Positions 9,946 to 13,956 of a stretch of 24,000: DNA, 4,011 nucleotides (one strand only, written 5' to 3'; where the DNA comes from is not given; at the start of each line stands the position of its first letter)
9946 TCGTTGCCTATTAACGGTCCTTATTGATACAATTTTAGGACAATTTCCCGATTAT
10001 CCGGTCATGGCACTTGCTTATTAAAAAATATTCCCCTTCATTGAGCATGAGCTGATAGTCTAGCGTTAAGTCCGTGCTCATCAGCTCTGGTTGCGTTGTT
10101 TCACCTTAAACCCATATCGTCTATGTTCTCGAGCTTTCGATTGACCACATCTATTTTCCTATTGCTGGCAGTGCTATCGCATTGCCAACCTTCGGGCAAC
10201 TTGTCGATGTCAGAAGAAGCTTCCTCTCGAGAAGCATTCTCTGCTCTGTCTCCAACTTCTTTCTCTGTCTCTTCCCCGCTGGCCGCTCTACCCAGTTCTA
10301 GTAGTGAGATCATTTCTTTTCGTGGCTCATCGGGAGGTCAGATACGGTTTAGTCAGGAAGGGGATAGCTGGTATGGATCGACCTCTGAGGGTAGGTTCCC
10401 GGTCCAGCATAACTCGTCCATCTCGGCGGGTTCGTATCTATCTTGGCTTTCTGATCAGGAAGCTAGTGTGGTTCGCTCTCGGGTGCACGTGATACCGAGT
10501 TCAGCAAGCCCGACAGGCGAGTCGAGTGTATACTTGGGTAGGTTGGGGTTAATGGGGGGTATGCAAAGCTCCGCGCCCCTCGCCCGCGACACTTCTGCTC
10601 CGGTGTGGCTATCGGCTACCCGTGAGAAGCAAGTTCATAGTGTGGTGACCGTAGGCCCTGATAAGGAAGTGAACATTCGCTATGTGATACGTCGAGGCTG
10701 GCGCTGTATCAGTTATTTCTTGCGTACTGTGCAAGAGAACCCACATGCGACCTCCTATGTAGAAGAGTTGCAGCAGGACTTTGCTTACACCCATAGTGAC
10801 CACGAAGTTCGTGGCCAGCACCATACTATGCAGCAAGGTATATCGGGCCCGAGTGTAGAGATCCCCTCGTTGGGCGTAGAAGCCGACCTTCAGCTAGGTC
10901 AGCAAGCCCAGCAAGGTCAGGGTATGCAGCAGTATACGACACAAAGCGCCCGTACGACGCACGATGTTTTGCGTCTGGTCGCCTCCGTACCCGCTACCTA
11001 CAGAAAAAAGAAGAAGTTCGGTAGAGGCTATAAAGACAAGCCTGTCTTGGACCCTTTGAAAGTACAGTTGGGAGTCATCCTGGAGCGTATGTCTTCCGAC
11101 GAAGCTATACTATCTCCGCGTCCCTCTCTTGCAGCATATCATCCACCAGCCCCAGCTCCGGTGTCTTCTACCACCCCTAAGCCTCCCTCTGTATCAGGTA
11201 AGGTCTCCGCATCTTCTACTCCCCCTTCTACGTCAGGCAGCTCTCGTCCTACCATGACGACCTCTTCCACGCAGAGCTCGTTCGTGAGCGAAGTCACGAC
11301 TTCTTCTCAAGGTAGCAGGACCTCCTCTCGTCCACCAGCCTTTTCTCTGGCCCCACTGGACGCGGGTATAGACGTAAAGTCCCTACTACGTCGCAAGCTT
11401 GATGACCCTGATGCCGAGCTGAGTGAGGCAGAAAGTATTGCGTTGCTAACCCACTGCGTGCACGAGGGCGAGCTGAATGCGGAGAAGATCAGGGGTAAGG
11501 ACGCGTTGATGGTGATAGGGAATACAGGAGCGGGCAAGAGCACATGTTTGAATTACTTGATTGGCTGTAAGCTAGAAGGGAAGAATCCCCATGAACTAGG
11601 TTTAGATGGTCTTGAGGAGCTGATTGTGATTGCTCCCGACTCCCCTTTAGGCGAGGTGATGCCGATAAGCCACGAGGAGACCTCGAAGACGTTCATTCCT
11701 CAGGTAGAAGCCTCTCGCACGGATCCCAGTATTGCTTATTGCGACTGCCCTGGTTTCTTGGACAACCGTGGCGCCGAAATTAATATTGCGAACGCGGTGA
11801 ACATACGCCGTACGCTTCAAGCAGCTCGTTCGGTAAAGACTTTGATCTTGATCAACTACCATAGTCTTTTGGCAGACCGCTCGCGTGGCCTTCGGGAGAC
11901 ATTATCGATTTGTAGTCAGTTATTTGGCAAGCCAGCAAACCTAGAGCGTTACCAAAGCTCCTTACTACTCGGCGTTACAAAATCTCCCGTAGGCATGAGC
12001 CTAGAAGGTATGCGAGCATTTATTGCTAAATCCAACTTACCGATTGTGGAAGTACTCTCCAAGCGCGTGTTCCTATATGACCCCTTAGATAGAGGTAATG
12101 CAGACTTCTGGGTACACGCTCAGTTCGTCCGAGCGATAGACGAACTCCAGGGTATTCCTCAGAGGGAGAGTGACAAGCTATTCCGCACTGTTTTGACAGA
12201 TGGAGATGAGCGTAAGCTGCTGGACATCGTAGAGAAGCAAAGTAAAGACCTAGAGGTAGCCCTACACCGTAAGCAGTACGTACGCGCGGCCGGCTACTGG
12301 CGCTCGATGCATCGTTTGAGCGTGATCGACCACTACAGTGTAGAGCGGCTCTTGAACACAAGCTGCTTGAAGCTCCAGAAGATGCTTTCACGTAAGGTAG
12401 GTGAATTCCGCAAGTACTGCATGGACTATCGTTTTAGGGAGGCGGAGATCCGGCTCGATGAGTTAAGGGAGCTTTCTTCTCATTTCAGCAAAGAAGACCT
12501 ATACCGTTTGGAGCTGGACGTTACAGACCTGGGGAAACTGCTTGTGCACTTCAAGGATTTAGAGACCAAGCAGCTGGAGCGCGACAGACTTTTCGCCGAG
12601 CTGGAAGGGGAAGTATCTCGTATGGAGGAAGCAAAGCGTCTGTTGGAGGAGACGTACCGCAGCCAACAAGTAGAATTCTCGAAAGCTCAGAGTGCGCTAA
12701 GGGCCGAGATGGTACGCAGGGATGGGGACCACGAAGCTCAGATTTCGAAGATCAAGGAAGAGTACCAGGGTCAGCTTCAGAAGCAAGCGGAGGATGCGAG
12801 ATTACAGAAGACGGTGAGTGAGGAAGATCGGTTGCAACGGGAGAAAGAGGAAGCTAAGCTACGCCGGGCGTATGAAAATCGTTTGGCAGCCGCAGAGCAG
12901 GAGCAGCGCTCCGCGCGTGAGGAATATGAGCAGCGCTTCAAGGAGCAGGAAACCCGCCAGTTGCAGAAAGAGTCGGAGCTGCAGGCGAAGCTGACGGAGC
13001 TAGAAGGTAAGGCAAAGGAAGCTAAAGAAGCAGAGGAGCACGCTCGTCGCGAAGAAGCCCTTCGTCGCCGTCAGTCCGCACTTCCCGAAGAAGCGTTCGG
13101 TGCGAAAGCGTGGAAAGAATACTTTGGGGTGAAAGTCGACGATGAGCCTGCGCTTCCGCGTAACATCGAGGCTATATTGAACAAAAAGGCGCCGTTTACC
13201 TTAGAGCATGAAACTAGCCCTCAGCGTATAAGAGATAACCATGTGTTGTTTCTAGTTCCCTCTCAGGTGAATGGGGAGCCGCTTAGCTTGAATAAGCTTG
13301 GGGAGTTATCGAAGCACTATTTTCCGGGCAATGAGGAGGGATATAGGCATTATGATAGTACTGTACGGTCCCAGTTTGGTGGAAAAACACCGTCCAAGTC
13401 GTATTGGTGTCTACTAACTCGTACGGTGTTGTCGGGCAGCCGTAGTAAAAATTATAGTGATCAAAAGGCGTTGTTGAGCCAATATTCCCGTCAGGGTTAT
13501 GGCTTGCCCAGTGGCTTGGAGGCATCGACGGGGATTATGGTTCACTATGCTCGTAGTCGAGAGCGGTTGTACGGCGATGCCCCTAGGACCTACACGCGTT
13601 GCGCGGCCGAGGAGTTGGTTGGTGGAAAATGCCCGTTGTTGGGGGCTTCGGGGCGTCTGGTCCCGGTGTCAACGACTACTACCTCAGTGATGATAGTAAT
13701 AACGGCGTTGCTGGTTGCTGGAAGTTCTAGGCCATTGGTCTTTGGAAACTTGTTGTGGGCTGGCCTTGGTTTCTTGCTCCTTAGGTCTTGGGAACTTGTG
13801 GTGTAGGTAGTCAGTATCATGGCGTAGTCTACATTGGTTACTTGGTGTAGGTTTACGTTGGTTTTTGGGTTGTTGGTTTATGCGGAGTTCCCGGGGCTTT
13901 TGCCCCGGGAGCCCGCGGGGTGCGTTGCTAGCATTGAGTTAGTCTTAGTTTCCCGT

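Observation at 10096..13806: Unusual DGR target: exported about 1200-aa protein with a P-loop GTPase-like module and a long coiled coil ahead of the variable domain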

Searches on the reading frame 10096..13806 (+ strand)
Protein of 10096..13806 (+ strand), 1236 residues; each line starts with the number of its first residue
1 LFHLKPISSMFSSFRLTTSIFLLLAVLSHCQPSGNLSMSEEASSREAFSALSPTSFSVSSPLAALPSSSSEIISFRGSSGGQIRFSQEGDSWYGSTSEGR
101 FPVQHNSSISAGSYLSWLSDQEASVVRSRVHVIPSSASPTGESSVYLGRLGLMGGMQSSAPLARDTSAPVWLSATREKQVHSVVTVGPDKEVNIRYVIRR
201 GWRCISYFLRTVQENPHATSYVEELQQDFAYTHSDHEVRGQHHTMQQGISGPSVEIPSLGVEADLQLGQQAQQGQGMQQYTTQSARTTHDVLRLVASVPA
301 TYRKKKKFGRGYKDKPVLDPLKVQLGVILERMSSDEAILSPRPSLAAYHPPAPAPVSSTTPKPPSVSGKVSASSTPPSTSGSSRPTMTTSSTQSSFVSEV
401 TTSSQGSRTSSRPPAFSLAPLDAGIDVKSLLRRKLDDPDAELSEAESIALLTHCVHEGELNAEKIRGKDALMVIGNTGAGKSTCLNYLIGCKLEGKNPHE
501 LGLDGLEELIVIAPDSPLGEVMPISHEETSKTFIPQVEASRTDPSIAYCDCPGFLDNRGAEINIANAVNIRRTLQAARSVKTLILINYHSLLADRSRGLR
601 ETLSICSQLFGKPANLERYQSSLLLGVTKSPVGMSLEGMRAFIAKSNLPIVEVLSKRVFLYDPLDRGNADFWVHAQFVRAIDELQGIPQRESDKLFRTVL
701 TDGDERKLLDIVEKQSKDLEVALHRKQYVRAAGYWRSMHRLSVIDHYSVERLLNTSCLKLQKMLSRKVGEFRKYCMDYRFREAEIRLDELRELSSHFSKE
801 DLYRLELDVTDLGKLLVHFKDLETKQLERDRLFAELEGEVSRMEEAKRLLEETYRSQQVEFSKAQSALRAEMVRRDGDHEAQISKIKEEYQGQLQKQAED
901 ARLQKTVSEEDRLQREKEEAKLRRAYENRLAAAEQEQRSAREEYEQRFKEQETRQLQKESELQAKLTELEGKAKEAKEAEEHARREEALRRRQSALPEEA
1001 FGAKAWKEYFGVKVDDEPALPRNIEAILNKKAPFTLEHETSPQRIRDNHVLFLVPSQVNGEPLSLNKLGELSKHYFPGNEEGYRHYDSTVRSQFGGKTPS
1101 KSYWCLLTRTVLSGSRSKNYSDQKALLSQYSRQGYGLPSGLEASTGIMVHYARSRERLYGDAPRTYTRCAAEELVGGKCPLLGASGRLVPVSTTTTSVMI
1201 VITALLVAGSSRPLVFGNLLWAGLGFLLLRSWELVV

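Call 7: search_protein_families(library=pfam, proteins=[window:10096-13806:+], max_evalue=0.01)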
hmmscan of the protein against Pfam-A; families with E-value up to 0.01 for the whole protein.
window:10096-13806:+ (1236 aa): 2 families
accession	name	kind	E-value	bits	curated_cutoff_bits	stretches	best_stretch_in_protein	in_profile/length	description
PF01580.24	FtsK_SpoIIIE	-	0.0017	18.3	24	1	470-502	41-73/221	FtsK/SpoIIIE family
PF01926.29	MMR_HSR1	-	0.005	17.4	21.9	0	472-579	3-75/113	50S ribosome-binding GTPase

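Call 15: find_encoding_contigs(protein=window:10123-13806:+, flank=10000, max_places=8)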
Protein window:10123-13806:+ (1227 aa): no gene with exactly this product is on record in the collection.

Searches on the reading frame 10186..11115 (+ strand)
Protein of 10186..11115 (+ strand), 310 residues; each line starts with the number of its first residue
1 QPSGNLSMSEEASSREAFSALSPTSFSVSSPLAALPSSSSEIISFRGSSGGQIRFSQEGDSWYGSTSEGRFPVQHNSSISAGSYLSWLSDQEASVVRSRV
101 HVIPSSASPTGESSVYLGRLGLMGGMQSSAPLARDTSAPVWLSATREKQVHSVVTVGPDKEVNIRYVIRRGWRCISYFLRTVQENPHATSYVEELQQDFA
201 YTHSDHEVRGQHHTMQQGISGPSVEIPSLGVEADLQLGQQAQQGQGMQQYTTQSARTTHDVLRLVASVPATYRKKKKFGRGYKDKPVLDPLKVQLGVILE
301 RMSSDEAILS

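Call 27: search_protein_families(library=pfam, proteins=[window:10186-11115:+], max_evalue=10)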
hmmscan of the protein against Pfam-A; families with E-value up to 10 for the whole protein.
seq(310 aa): 0 families

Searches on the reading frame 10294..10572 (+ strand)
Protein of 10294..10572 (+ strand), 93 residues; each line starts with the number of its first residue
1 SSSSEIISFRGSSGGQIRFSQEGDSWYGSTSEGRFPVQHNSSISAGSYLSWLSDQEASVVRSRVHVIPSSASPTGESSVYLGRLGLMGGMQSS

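Call 50: search_protein_representatives(alignment_id=A6)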
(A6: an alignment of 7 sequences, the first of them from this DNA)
Query: 7 sequences, 93 profile positions. Proteins with E-value up to 0.001 (for the whole library): 187; up to 1e-10: 75; up to 1e-30: 5. The best 150 are listed.
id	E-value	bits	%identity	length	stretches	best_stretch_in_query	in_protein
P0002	1.0e-37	144.2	-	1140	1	2-92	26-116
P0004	7.1e-33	128.8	-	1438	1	2-93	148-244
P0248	2.2e-32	127.2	-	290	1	2-92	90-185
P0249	9.2e-32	125.2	-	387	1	4-92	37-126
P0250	5.3e-31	122.7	-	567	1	3-92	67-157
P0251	5.0e-28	113.2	-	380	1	8-91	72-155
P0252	7.0e-28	112.7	-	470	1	3-92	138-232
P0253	1.9e-27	111.4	-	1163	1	5-91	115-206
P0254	6.3e-27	109.7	-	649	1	5-91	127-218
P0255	2.2e-26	107.9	-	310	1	4-92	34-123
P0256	2.3e-26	107.9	-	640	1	8-92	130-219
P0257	4.1e-26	107.1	-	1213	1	8-92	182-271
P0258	7.3e-26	106.3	-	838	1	7-91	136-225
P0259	8.4e-26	106.1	-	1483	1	5-92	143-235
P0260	1.3e-25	105.5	-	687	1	5-92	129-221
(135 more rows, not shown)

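Call 54: search_protein_families(library=pfam, alignment_id=A8, max_evalue=0.001)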
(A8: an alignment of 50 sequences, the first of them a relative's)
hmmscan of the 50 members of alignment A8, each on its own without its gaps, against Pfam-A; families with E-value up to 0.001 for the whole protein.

A. member 1, P0248 (290 aa): 0 families

B. families by the number of members that match (of 50 scanned): 83 families (the first 25 are shown)
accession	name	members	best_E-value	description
PF13374.12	TPR_10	9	2.3e-133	Tetratricopeptide repeat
PF13424.12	TPR_12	9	5.5e-123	Tetratricopeptide repeat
PF00515.34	TPR_1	9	3.2e-67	Tetratricopeptide repeat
PF24885.1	TPR_NPHP3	9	1.5e-56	Nephrocystin-3 TPR domain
PF07719.23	TPR_2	8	4.8e-54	Tetratricopeptide repeat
PF13181.12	TPR_8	8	2.1e-43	Tetratricopeptide repeat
PF13401.12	AAA_22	8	1.2e-09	AAA domain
PF13191.12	AAA_16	8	3.1e-08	AAA ATPase domain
PF20720.3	nSTAND3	8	1.3e-06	Novel STAND NTPase 3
PF13432.12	TPR_16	6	2.5e-22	Tetratricopeptide repeat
PF00931.28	NB-ARC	6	1e-10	NB-ARC domain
PF13371.12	TPR_9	5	1.1e-18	Tetratricopeptide repeat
PF01637.24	ATPase_2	5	0.00051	ATPase domain predominantly from Archaea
PF13176.12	TPR_7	4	1.6e-42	Tetratricopeptide repeat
PF05729.18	NACHT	4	3e-15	NACHT domain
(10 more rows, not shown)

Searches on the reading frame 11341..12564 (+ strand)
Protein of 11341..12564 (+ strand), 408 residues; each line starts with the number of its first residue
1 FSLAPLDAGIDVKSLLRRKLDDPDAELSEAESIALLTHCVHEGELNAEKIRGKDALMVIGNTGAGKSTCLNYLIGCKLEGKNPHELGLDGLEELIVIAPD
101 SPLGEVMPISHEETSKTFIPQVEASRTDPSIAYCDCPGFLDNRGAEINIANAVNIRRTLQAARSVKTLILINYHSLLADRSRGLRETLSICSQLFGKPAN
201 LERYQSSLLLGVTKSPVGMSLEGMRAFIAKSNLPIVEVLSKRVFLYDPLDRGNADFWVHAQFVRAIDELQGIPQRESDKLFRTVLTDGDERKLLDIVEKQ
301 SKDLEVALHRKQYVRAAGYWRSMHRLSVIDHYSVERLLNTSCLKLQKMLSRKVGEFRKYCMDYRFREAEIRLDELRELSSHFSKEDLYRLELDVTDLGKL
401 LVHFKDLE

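Call 27: search_protein_families(library=pfam, proteins=[window:11341-12564:+], max_evalue=10)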
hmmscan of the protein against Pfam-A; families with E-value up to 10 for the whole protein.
seq(408 aa): 7 families
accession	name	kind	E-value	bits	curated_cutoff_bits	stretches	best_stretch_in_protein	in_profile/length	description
PF01926.29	MMR_HSR1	-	0.00046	20.7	21.9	1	57-76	3-22/113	50S ribosome-binding GTPase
PF01580.24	FtsK_SpoIIIE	-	0.00066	19.6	24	1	55-87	41-73/221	FtsK/SpoIIIE family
PF13401.12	AAA_22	-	0.0049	17.6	27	1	52-74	4-26/130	AAA domain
PF00350.29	Dynamin_N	-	0.012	16.1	27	1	57-77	2-22/168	Dynamin family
PF13555.12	AAA_29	-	0.027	14.6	27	1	43-70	10-39/61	P-loop containing region of AAA domain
PF03193.22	RsgA_GTPase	-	0.039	14.2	30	1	50-76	104-129/174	RsgA GTPase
PF00005.33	ABC_tran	-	0.045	14.8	25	1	53-75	11-33/137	ABC transporter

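Call 39: find_homologous_proteins(query=A5, max_evalue=0.001)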
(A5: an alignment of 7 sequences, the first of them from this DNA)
Query A5 (7 sequences) (386 aa, profile of the alignment): 204 proteins with E <= 0.001 among 8000 candidates; the best 120 are listed.
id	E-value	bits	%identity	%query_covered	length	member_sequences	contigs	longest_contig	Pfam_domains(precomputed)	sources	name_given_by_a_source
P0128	2.0e-175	602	52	97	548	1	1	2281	-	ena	-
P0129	2.2e-160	552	55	94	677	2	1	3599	-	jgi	jgi:energy-coupling factor transporter ATP-binding protein EcfA2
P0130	2.9e-157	542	53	96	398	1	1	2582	-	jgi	-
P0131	8.5e-156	537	48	82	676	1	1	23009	-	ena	-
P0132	1.2e-132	461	47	97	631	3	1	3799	-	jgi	jgi:energy-coupling factor transporter ATP-binding protein EcfA2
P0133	3.4e-129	449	45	96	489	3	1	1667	-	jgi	-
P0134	5.5e-129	449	43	96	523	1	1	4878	-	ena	-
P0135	2.3e-117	411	44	99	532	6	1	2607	-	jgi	-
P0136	7.4e-117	409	43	98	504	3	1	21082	-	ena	-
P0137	2.9e-116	407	43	100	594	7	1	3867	-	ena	-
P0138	5.6e-116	406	43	97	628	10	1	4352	-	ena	-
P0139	1.6e-115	404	44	99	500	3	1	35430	-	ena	-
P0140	1.7e-115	404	44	100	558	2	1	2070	-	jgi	-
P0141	2.3e-115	404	41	96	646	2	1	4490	-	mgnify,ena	mgnify:CR=1 FL=1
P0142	1.5e-114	401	44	89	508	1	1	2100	-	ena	-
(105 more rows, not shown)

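Call 41: search_solved_structures(query=A5, max_evalue=1, show_alignments=2)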
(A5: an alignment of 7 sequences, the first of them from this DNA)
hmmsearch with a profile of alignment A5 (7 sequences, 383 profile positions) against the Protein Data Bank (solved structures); distinct sequences matched with E-value up to 1: 42.
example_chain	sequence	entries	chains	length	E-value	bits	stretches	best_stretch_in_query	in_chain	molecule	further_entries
7c3k_A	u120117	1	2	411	0.0029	20.1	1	19-83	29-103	Immunity-related GTPase family member b10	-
8jqy_A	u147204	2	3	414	0.0029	20.1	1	19-83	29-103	Immunity-related GTPase family member b10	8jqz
7p7q_0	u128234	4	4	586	0.0068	18.9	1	43-74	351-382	ARE-ABC-F family resistance factor PoxtA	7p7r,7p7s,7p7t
6xaf_A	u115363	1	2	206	0.092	15.1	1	51-105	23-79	Leucine-rich repeat serine/threonine-protein kinase 2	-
5cyp_A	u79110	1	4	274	0.12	14.8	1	51-98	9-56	Septin-9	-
8h4m_A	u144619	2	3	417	0.12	14.8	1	51-76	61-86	T-cell-specific guanine nucleotide triphosphate-binding protein 2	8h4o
5cyo_A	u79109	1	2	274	0.12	14.7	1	51-98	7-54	Septin-9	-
7ves_A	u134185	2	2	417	0.12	14.7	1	51-76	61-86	T-cell-specific guanine nucleotide triphosphate-binding protein 2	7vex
2zej_A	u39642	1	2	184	0.12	14.7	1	51-83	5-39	Leucine-rich repeat kinase 2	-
4yqf_B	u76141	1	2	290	0.13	14.7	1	51-98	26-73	Septin-9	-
7p48_6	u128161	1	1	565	0.13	14.7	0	44-108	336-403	ABC-F type ribosomal protection protein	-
7thy_A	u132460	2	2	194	0.14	14.5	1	51-74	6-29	Leucine-rich repeat serine/threonine-protein kinase 2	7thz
3d6t_B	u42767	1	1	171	0.15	14.5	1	51-74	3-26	Leucine-rich repeat serine/threonine-protein kinase 2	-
6oje_A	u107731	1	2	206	0.15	14.4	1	51-74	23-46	Leucine-rich repeat serine/threonine-protein kinase 2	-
6ojf_A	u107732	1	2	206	0.22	13.9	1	51-74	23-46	Leucine-rich repeat serine/threonine-protein kinase 2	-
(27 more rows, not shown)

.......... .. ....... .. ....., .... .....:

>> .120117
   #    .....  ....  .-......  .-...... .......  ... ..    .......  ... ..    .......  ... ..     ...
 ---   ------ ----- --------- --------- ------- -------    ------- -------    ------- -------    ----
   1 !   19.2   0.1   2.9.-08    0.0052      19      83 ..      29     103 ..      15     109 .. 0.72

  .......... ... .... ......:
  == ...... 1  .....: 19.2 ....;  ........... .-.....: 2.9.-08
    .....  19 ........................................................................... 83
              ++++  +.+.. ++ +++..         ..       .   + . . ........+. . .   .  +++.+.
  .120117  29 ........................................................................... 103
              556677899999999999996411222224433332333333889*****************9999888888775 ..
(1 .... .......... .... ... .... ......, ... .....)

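Call 52: predict_structure(alignment_id=A7)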
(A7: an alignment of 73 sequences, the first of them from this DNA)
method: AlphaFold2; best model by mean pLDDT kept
length: 386 residues; sequences in the alignment: 73
mean_pLDDT: 94.2   pTM: 0.90
mean pLDDT of the five models: 94.2, 93.0, 92.5, 92.5, 92.0
residues with pLDDT >= 90: 350; 70-90: 29; 50-70: 4; < 50: 3
segments of 3 or more residues with pLDDT < 50: 1-3
pLDDT, mean of each block of 10 residues (from residue 1): 64 96 96 96 97 97 96 98 96 97 95 88 96 92 94 97 98 91 93 95 97 97 95 91 97 97 97 97 95 95 95 95 94 93 92 97 97 95 83
secondary structure, 60 per line:
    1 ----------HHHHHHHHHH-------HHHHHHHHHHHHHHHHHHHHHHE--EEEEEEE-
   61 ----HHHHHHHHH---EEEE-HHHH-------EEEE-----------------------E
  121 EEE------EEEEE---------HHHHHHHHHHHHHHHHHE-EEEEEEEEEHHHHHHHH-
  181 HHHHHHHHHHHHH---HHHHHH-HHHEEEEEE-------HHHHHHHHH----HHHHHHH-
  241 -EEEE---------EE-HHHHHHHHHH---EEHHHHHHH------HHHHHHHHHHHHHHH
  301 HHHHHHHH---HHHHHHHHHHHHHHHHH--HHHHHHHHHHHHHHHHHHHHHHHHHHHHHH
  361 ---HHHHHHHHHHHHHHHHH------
elements in order: H11-20 H28-49 E53-59 H65-73 E77-80 H82-85 E93-96 E120-123 E130-134 H144-160 E163-171 H172-179 H181-193 H197-202 E207-212 H220-228 H233-239 E242-245 H258-267 H273-279 H286-308 H312-328 H331-360 H364-380

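Call 56: fold_search(model_id=the predicted structure, library=pdb)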
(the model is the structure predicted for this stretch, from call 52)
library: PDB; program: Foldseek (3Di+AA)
matches with E <= 10: 606; with E <= 0.001: 54
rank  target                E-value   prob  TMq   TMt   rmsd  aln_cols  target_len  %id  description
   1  3zjc_F                4.8e-07  1.00  0.34  0.49  13.8       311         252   14  Crystal structure of GMPPNP-bound human GIMAP7 L100Q variant (released 2013-03-13)
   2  3zjc_E                5.9e-07  1.00  0.35  0.45  20.1       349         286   15  Crystal structure of GMPPNP-bound human GIMAP7 L100Q variant (released 2013-03-13)
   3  3v70_B                3.3e-06  1.00  0.35  0.60   7.7       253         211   13  Crystal Structure of Human GTPase IMAP family member 1 (released 2012-01-11)
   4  7c3k_B                6.5e-06  1.00  0.26  0.25  21.9       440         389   15  Crystal Structure of mIRGB10 (released 2021-04-21)
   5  5gns                  2.2e-05  1.00  0.26  0.26  17.7       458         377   11  Structures of human Mitofusin 1 provide insight into mitochondrial tethering (released 2016-12-07)
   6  5gof                  2.3e-05  1.00  0.24  0.24  17.5       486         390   11  Truncated mitofusin-1, GTP-bound (released 2017-01-25)
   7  6s9a_B                3.6e-05  0.99  0.23  0.25  15.3       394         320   11  Artificial GTPase-BSE dimer of human Dynamin1 (released 2020-08-26)
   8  8jqz_A                5.3e-05  1.00  0.28  0.29  19.7       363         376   15  Crystal Structure of GppNHp-bound mIRGB10 (released 2024-04-24)
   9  5goe                  5.3e-05  0.99  0.26  0.27  17.8       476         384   11  Truncated mitofusin-1, GDP-bound (released 2017-01-25)
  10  6jfk                  5.3e-05  0.99  0.24  0.22  19.5       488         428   11  GDP bound Mitofusin2 (MFN2) (released 2019-11-13)
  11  4p4u                  6.2e-05  1.00  0.33  0.37  13.7       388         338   14  Nucleotide-free stalkless-MxA (released 2014-11-05)
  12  9n2s_A                9.3e-05  1.00  0.27  0.27  19.7       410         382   14  Structure of GDP-bound GM4951_N86K mutant (released 2026-01-14)
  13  4lv5_B                1.2e-04  1.00  0.27  0.27  20.6       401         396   13  Murine IRGa6 bound to Toxoplasma ROP5B, a pseudokinase GDI (released 2013-09-25)
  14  7c3k_A                1.3e-04  1.00  0.27  0.27  20.8       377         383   12  Crystal Structure of mIRGB10 (released 2021-04-21)
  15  5d3q_B                1.3e-04  0.99  0.27  0.31  20.3       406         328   15  Dynamin 1 GTPase-BSE fusion dimer complexed with GDP (released 2015-12-02)
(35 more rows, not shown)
